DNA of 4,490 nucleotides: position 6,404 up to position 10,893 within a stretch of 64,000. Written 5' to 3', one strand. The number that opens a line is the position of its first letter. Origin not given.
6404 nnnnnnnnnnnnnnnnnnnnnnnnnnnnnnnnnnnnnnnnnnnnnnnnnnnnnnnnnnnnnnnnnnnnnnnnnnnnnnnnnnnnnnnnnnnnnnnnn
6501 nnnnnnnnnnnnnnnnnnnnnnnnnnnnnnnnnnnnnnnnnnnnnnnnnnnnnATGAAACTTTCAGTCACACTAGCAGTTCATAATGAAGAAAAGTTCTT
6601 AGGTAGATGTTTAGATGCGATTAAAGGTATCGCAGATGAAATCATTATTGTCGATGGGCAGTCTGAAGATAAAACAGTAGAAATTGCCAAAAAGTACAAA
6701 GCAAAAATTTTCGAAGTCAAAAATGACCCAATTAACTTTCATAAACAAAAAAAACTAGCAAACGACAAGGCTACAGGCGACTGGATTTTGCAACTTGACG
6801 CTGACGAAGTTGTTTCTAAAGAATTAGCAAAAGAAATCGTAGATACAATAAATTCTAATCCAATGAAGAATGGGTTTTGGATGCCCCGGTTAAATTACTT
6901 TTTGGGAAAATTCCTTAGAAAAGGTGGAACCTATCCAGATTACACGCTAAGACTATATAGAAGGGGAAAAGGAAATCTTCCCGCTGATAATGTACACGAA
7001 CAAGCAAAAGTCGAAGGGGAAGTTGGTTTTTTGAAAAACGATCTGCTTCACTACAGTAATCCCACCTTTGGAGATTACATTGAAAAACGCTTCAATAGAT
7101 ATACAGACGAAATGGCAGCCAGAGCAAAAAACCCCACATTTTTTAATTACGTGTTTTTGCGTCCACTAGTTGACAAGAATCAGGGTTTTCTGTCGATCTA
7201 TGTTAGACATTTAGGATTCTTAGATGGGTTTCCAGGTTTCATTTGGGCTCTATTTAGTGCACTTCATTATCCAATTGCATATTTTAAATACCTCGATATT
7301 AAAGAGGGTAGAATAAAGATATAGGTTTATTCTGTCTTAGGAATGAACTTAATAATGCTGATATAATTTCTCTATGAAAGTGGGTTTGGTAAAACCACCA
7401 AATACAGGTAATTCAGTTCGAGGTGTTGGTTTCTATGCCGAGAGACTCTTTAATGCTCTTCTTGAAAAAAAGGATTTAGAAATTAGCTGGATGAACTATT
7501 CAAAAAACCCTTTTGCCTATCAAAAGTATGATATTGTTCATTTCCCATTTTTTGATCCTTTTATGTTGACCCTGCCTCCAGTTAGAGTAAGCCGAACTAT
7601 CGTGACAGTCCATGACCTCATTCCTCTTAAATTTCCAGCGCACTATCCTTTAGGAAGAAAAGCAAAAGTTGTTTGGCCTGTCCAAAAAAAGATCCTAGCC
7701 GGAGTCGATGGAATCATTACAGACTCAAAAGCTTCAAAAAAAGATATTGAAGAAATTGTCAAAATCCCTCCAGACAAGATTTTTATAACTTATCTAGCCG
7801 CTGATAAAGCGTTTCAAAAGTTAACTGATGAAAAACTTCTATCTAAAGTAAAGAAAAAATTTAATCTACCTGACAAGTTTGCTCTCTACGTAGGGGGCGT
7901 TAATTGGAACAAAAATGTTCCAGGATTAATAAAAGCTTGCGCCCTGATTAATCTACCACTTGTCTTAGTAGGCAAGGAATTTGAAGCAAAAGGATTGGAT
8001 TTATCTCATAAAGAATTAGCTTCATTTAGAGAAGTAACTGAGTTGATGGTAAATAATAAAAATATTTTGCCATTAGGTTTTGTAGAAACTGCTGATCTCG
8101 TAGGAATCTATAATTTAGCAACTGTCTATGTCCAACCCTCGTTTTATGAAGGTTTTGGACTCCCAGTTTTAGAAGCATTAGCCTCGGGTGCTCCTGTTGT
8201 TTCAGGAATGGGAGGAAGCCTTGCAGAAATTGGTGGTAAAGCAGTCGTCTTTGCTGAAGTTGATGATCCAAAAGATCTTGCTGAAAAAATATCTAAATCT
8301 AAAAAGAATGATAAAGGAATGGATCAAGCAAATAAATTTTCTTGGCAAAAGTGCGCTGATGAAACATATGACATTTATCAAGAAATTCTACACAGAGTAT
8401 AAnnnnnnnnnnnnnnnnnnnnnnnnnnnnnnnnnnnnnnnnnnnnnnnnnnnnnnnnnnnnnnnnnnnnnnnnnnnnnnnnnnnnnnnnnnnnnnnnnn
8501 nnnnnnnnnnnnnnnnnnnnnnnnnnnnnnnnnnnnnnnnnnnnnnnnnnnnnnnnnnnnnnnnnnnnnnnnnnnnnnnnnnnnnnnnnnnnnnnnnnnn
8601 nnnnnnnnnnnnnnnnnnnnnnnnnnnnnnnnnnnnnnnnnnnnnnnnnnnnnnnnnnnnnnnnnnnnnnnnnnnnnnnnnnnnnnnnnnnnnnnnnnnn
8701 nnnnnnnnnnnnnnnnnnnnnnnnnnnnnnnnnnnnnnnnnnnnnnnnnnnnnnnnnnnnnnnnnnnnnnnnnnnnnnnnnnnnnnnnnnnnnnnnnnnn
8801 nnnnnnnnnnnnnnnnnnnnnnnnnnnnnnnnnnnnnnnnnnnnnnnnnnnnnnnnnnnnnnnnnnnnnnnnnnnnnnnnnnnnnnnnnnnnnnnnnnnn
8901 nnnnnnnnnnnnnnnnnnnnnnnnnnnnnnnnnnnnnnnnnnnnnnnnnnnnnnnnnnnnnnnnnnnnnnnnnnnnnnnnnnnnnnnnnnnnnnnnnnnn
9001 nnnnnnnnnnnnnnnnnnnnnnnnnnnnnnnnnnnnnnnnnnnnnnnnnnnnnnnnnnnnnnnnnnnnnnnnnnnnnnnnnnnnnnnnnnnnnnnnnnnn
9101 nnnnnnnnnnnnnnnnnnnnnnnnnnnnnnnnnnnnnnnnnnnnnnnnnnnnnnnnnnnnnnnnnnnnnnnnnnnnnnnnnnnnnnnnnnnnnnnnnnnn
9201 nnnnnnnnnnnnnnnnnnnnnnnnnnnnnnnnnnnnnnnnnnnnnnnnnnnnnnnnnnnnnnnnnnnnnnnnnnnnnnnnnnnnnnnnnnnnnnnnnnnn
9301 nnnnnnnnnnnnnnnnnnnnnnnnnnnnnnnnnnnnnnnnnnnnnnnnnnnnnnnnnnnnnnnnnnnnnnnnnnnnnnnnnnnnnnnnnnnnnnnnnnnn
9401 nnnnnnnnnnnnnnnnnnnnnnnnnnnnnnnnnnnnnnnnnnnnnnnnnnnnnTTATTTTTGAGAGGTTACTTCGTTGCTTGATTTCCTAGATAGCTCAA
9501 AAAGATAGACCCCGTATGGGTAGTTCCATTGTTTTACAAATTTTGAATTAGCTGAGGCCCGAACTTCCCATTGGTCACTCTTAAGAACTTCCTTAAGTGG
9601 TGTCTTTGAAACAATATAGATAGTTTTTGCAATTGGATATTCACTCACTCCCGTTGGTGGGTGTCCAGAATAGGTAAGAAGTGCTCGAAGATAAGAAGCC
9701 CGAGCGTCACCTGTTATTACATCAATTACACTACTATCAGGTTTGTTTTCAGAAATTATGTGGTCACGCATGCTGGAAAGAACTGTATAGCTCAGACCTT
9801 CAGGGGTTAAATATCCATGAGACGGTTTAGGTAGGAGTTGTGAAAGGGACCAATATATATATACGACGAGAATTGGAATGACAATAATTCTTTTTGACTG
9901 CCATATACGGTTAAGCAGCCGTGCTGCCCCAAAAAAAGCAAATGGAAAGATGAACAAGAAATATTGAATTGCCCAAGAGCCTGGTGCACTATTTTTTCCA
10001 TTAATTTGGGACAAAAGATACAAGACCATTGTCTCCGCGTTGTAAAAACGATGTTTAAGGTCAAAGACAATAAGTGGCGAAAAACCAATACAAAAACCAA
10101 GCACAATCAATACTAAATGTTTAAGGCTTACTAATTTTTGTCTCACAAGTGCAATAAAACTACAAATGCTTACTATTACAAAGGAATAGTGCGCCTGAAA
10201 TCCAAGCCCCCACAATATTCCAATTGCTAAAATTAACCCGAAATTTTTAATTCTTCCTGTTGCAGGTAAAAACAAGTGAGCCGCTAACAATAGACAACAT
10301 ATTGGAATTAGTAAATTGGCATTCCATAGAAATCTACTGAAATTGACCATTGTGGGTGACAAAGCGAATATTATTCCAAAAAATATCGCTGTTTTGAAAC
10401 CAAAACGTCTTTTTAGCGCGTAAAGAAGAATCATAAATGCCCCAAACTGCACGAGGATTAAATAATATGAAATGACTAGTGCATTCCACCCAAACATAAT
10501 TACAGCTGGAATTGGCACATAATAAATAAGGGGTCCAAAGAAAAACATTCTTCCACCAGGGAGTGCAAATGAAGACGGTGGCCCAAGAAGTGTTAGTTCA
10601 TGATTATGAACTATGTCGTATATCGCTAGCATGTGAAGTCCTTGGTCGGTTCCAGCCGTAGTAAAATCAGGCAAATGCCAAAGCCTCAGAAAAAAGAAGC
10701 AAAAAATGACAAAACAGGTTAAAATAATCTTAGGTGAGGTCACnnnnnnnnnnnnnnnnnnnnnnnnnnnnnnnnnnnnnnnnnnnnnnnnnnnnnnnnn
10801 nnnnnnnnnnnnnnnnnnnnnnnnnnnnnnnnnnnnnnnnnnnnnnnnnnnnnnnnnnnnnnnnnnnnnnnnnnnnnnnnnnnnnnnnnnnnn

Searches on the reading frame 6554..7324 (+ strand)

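Call 9: search_protein_families(library=pfam, proteins=[window:6554-7324:+], max_evalue=0.001)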
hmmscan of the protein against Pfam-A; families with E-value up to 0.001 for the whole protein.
window:6554-7324:+ (256 aa): 2 families
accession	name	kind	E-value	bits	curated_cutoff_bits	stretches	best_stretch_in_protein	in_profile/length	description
PF00535.33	Glycos_transf_2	-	1.2e-19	71.3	23.3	1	4-124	1-127/168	Glycosyl transferase family 2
PF13704.12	Glyco_tranf_2_4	-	4.8e-09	37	27.5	1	10-88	1-85/98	Glycosyl transferase family 2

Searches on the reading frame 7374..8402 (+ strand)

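Call 9: search_protein_families(library=pfam, proteins=[window:7374-8402:+], max_evalue=0.001)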
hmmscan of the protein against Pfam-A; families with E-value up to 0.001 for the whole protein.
window:7374-8402:+ (342 aa): 5 families
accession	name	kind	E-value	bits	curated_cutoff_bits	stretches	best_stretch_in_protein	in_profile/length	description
PF00534.26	Glycos_transf_1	-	7.2e-24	84.7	26.4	1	158-317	6-163/172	Glycosyl transferases group 1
PF13692.12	Glyco_trans_1_4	-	2e-18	67.4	27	1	170-308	4-138/142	Glycosyl transferases group 1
PF13439.12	Glyco_transf_4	-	5.9e-11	43.1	28.5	1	42-142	63-165/170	Glycosyltransferase Family 4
PF20706.3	GT4-conflict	-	3.9e-05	23.2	26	1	242-283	275-320/385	Family 4 Glycosyltransferase in conflict systems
PF13579.12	Glyco_trans_4_4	-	0.00028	21.7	29.7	1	51-137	71-153/158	Glycosyl transferase 4-like domain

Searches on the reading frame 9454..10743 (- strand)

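Call 9: search_protein_families(library=pfam, proteins=[window:9454-10743:-], max_evalue=0.001)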
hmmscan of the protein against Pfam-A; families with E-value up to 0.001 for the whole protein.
window:9454-10743:- (429 aa): 1 family
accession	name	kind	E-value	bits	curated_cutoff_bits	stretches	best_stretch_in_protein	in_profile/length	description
PF13231.12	PMT_2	-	3.9e-05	24.4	26.1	1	102-226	34-159/160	Dolichyl-phosphate-mannose-protein mannosyltransferase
